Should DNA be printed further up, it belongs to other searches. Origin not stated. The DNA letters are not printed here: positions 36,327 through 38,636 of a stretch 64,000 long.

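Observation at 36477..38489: Stand-alone ABC-ATPase/Toprim fusion (class-1 OLD-like or single-chain PARIS-like) beside a tRNA-Pro pair: best defence-system candidate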

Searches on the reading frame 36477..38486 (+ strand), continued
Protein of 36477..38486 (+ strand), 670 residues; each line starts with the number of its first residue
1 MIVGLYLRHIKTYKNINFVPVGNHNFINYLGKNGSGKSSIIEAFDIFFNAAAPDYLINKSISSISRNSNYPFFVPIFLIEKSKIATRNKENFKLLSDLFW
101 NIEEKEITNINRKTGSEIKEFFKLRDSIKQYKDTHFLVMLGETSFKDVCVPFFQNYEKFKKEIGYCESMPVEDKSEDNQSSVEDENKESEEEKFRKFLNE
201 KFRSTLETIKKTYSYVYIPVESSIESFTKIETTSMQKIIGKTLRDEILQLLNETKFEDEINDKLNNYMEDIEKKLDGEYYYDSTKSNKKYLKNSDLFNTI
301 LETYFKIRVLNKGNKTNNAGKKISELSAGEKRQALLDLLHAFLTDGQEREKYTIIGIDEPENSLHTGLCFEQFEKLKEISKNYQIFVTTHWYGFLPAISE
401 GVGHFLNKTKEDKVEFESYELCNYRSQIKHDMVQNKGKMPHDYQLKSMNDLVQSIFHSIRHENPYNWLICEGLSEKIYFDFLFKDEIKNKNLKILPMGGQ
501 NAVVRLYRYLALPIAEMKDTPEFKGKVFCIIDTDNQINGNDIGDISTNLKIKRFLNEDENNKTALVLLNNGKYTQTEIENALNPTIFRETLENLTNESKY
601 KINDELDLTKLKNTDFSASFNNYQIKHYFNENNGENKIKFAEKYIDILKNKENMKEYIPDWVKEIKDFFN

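Call 66: find_related_loci(query=A1, collection=viral_contigs, flank=6000)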
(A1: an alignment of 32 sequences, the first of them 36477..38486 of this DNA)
Query A1 (670 aa) in viral_contigs; peptide patterns used: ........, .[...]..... (x = any residue, [..] = any of these).
122 stretches matched a pattern; 3 encode a relative of the query (tblastn E <= 1e-3); 3 distinct loci.
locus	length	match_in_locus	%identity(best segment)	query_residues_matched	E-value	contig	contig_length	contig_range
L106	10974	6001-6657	31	272-489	2e-6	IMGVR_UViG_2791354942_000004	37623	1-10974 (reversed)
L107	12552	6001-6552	25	247-403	2e-5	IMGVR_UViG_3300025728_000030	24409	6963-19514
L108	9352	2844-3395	25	247-403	2e-5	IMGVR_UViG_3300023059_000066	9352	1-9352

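Call 72: find_encoding_contigs(protein=P0058, flank=8000, max_places=3)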
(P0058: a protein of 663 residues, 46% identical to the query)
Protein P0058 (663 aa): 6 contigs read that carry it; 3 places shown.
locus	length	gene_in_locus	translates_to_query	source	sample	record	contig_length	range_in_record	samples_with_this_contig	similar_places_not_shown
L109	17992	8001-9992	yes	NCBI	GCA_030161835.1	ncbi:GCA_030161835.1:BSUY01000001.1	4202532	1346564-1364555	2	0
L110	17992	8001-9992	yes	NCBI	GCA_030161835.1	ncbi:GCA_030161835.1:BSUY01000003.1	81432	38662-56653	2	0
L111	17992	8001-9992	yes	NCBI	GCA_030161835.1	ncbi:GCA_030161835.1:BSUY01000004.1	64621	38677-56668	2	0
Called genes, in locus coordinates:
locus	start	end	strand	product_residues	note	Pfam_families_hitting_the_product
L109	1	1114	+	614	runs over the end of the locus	PF11949:DUF3466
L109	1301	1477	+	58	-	PF04957:RMF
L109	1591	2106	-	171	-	PF07977:FabA, PF22818:ApeI-like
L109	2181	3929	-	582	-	PF13654:AAA_32, PF20436:LonB_AAA-LID (weak), PF05362:Lon_C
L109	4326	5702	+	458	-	PF00589:Phage_integrase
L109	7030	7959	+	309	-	PF11185:DUF2971 (weak)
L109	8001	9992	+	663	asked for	PF02463:SMC_N (faint), PF13175:AAA_15, PF13304:AAA_21 (weak)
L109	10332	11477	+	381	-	PF00589:Phage_integrase (weak)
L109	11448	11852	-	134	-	PF00376:MerR, PF13411:MerR_1, PF09278:MerR-DNA-bind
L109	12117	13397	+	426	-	PF02321:OEP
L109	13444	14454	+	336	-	PF25917:BSH_RND, PF25919:BSH_CusB, PF25973:BSH_CzcB, PF25967:RND-MFP_C (weak), PF25975:CzcB_C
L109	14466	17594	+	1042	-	PF00873:ACR_tran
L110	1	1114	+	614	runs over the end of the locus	PF11949:DUF3466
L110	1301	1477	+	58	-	PF04957:RMF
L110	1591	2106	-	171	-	PF07977:FabA, PF22818:ApeI-like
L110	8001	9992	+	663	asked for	PF02463:SMC_N (faint), PF13175:AAA_15, PF13304:AAA_21 (weak)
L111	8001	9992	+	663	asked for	PF02463:SMC_N (faint), PF13175:AAA_15, PF13304:AAA_21 (weak)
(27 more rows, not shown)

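Call 73: find_encoding_contigs(protein=P0105, flank=8000, max_places=3)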
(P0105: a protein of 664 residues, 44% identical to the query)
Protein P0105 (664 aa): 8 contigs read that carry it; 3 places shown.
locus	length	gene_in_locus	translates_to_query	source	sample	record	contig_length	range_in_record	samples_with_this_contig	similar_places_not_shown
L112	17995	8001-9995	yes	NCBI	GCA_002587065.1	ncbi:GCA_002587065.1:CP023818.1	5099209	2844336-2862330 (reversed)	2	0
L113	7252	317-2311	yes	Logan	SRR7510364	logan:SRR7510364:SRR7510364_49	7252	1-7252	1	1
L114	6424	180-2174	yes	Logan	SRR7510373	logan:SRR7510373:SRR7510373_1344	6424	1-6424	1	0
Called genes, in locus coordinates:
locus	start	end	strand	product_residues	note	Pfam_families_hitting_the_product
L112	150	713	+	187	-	PF01169:GDT1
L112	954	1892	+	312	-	PF09925:DUF2157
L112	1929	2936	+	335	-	PF14351:DUF4401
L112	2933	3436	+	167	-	PF14345:GDYXXLXY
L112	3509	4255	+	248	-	PF00497:SBP_bac_3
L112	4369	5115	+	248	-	PF00497:SBP_bac_3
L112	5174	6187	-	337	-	PF00990:GGDEF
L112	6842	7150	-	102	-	-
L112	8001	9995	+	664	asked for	PF13175:AAA_15, PF20469:OLD-like_TOPRIM (faint), PF13304:AAA_21 (weak)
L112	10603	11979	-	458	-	PF01406:tRNA-synt_1e, PF01921:tRNA-synt_1f (faint), PF00133:tRNA-synt_1 (faint), PF09334:tRNA-synt_1g (weak), PF09190:DALR_2, PF23493:CysS_C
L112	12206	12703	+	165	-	PF00160:Pro_isomerase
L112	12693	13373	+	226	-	PF14091:DUF4269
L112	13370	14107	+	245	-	PF00149:Metallophos, PF12850:Metallophos_2 (weak)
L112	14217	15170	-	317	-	PF03916:NrfD, PF14589:NrfD_2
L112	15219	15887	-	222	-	PF25160:LdpA_Fe-S-bd (faint), PF12838:Fer4_7 (weak), PF13247:Fer4_11, PF13237:Fer4_10 (weak), PF12838:Fer4_7 (weak), PF13187:Fer4_9 (weak), PF12837:Fer4_6 (weak), PF00037:Fer4 (weak), +2 more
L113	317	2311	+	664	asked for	PF13175:AAA_15, PF20469:OLD-like_TOPRIM (faint), PF13304:AAA_21 (weak)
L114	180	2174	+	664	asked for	PF13175:AAA_15, PF20469:OLD-like_TOPRIM (faint), PF13304:AAA_21 (weak)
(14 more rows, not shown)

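Call 80: find_encoding_contigs(protein=P0001, flank=3000, max_places=3)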
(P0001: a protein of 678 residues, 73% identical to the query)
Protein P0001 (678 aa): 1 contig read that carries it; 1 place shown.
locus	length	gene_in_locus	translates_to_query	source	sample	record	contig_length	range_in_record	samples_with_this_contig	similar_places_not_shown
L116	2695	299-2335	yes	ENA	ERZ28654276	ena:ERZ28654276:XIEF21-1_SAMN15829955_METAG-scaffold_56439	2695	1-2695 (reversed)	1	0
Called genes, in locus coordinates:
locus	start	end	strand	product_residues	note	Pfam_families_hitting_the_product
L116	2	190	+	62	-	?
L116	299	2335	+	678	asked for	PF02463:SMC_N, PF13175:AAA_15, PF13555:AAA_29 (weak), PF13304:AAA_21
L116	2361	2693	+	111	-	?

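Call 85: fold_search(model_id=the predicted structure, library=viral)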
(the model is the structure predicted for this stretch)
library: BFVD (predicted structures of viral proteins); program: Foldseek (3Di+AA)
matches with E <= 10: 528; with E <= 0.001: 2
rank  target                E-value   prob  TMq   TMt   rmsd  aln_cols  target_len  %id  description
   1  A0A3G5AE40            4.5e-08  1.00  0.27  0.28  15.5       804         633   10  Uncharacterized protein [Hyperionvirus sp.]
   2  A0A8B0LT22            2.0e-04  1.00  0.26  0.51  13.2       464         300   12  ATPase AAA-type core domain-containing protein [uncultured archaeal virus]
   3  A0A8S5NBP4            1.1e-02  0.51  0.13  0.15  67.8       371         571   16  STRUCTURAL MAINTENANCE OF CHROMOSOMES PROTEIN [Myoviridae sp. ctx322]
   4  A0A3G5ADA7            2.0e-02  0.54  0.14  0.14  17.0       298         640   12  Putative ABC transporter E family member 1-like [Hyperionvirus sp.]
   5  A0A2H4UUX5            2.3e-02  0.41  0.14  0.17  16.4       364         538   13  ABC transporter protein [Bodo saltans virus]
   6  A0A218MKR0            2.6e-02  0.77  0.11  0.11   6.9       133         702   13  Putative recombination nuclease [uncultured virus]
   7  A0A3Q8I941            2.7e-02  0.41  0.20  0.16  56.4       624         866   10  (no name in the UniProt tables at hand)
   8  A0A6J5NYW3            3.4e-02  0.57  0.21  0.24  66.3       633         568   12  Endonuclease subunit [uncultured Caudovirales phage]
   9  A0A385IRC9            3.4e-02  0.20  0.12  0.09  48.4       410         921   11  (no name in the UniProt tables at hand)
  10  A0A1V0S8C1            4.0e-02  0.23  0.11  0.07  47.2       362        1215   11  DNA repair exonuclease Smc [Catovirus CTV1]
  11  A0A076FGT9            4.8e-02  0.57  0.11  0.08  11.7       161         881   14  Putative DNA mismatch repair ATPase [Aureococcus anophagefferens virus]
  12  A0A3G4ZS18            5.0e-02  0.12  0.07  0.10  22.4       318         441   12  Uncharacterized protein [Barrevirus sp.]
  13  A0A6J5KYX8            5.9e-02  0.63  0.11  0.10   7.5       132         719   15  Uncharacterized protein [uncultured Caudovirales phage]
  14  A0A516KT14            5.9e-02  0.08  0.07  0.10  19.4       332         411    9  DNA helicase [Microbacterium phage Araxxi]
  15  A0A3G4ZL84            6.3e-02  0.08  0.09  0.11  28.6       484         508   12  Uncharacterized protein [Terrestrivirus sp.]
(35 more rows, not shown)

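Call 98: list_cluster_members(proteins=[P0030, P0033, P0046, P0050, P0055, P0058, P0063, P0067, P0087, P0008])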
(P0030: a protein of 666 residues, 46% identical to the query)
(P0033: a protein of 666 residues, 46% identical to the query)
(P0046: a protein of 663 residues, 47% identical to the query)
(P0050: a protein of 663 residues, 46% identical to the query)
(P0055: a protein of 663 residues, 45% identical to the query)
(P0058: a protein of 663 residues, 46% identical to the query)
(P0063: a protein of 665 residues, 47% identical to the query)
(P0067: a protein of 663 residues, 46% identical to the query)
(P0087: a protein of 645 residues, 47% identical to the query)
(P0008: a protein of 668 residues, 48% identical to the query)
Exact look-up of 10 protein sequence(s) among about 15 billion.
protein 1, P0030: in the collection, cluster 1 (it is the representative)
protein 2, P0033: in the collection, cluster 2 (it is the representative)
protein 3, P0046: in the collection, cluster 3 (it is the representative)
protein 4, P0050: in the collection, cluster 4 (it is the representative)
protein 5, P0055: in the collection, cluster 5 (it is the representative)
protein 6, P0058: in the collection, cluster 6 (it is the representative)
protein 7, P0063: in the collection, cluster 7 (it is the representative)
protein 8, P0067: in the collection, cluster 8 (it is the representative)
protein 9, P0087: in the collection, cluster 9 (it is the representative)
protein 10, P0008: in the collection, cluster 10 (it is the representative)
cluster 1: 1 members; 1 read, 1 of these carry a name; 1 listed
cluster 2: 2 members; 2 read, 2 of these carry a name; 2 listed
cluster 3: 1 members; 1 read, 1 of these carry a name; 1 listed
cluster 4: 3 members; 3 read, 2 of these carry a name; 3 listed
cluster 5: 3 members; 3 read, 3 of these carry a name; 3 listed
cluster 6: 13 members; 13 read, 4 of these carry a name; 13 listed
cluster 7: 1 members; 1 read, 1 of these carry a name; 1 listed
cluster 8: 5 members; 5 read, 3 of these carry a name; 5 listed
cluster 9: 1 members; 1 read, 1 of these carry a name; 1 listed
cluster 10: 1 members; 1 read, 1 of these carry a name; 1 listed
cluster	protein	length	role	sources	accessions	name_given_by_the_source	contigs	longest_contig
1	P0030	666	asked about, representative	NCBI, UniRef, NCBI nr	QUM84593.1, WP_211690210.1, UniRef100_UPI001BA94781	AAA family ATPase [Moritella sp. 28] | AAA family ATPase n=1 Tax=Moritella sp. 28 TaxID=2746232 RepID=UPI001BA94781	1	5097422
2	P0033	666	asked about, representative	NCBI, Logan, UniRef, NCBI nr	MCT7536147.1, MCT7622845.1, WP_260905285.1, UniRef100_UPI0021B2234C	ATP-binding protein [Aliarcobacter butzleri] | ATP-binding protein n=1 Tax=Aliarcobacter butzleri TaxID=28197 RepID=UPI0021B2234C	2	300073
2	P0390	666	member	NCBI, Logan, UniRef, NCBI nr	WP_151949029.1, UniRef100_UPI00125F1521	AAA family ATPase [Aliarcobacter butzleri] | AAA family ATPase n=1 Tax=Aliarcobacter butzleri TaxID=28197 RepID=UPI00125F1521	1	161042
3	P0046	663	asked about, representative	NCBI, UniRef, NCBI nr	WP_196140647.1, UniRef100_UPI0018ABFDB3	AAA family ATPase [Aliikangiella sp. G2MR2-5] | AAA family ATPase n=1 Tax=Aliikangiella sp. G2MR2-5 TaxID=2788943 RepID=UPI0018ABFDB3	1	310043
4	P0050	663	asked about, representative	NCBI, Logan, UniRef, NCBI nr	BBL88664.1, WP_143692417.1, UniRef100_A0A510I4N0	hypothetical protein VroAM7_13170 [Vibrio rotiferianus] | Uncharacterized protein n=1 Tax=Vibrio rotiferianus TaxID=190895 RepID=A0A510I4N0_9VIBR | AAA family ATPase [Vibrio rotiferianus]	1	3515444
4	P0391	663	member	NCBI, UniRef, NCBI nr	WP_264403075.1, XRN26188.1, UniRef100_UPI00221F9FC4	AAA family ATPase [Vibrio owensii] | AAA family ATPase n=1 Tax=Vibrio owensii TaxID=696485 RepID=UPI00221F9FC4 | ATP-binding protein [Vibrio owensii]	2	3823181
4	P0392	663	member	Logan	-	-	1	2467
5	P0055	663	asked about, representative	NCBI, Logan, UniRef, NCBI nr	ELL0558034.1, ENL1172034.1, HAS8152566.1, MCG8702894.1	AAA family ATPase [Vibrio vulnificus] | AAA family ATPase n=1 Tax=Vibrio vulnificus TaxID=672 RepID=UPI001A1F88D4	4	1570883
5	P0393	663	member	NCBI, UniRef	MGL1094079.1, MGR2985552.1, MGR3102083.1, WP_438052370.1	AAA family ATPase [Vibrio vulnificus] | AAA family ATPase n=1 Tax=Vibrio vulnificus TaxID=672 RepID=UPI003ED99144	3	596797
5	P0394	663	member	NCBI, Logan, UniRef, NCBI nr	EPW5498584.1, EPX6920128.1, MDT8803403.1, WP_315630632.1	AAA family ATPase [Vibrio vulnificus] | AAA family ATPase n=1 Tax=Vibrio vulnificus TaxID=672 RepID=UPI0028E0293A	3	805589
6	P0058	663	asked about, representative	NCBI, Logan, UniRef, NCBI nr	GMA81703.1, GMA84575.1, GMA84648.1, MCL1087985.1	AAA family ATPase [Shewanella glacialipiscicola] | Endonuclease GajA/Old nuclease/RecF-like AAA domain-containing protein n=1 Tax=Shewanella ...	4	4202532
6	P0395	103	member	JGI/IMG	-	AAA15 family ATPase/GTPase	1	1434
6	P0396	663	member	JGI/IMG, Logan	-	predicted ATP-dependent endonuclease of OLD family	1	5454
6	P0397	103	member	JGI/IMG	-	AAA15 family ATPase/GTPase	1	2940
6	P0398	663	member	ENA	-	-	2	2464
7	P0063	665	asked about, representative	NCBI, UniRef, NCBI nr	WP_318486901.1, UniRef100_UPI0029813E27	AAA family ATPase [Photobacterium leiognathi] | AAA family ATPase n=1 Tax=Photobacterium leiognathi TaxID=553611 RepID=UPI0029813E27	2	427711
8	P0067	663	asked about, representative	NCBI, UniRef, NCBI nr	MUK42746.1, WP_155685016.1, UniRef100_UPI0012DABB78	AAA family ATPase [Aliivibrio fischeri] | AAA family ATPase n=1 Tax=Aliivibrio fischeri TaxID=668 RepID=UPI0012DABB78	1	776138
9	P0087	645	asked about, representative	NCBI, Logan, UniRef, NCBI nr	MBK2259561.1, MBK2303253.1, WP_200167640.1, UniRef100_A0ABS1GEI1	AAA family ATPase [Francisella philomiragia] | AAA family ATPase n=1 Tax=Francisella philomiragia TaxID=28110 RepID=A0ABS1GEI1_9GAMM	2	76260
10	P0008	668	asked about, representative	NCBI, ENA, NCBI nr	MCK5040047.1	MAG: AAA family ATPase [Candidatus Aenigmarchaeota archaeon] | AAA family ATPase [Candidatus Aenigmarchaeota archaeon]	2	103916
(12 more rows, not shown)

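Call 106: find_related_loci(query=A1, collection=metagenome_contigs, flank=5000)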
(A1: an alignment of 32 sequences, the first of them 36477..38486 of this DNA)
Query A1 (670 aa) in metagenome_contigs; peptide patterns used: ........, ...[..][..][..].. (x = any residue, [..] = any of these).
600 stretches matched a pattern (row limit reached: there are more); 169 encode a relative of the query (tblastn E <= 1e-3); the best 80 are kept; 80 distinct loci.
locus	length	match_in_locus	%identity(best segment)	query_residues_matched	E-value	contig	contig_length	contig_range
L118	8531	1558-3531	55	1-667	0e+0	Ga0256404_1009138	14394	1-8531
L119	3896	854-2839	46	1-669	0e+0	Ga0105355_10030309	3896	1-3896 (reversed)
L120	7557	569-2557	45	1-670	3e-180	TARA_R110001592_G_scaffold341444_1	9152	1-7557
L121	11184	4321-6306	46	1-669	6e-179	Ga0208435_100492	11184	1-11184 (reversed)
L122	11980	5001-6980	46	1-669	3e-173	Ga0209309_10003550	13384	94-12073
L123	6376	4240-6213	45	1-669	7e-170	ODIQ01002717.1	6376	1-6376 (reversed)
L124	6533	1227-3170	45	1-669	5e-168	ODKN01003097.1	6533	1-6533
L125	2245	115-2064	45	1-669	3e-179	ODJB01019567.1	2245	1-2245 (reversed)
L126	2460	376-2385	41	1-669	9e-164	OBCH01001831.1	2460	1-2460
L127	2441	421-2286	43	1-669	3e-158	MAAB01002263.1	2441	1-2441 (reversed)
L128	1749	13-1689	45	108-670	6e-156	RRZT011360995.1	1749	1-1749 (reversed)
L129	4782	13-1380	48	202-666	1e-136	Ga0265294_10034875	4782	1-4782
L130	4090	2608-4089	46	1-494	1e-126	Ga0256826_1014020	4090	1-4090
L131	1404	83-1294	48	257-670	2e-134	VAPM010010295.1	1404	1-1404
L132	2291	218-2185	38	1-669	2e-127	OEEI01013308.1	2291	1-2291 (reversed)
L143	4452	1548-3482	35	1-669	6e-113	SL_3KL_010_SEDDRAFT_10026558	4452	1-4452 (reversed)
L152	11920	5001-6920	34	1-669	7e-107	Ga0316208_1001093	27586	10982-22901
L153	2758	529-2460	35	1-670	2e-110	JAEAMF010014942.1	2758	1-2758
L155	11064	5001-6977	34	1-669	4e-106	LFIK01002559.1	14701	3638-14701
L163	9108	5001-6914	33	1-669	8e-103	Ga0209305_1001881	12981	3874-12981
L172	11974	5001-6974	34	1-669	1e-100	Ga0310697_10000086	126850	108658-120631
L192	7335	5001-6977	32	1-670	3e-92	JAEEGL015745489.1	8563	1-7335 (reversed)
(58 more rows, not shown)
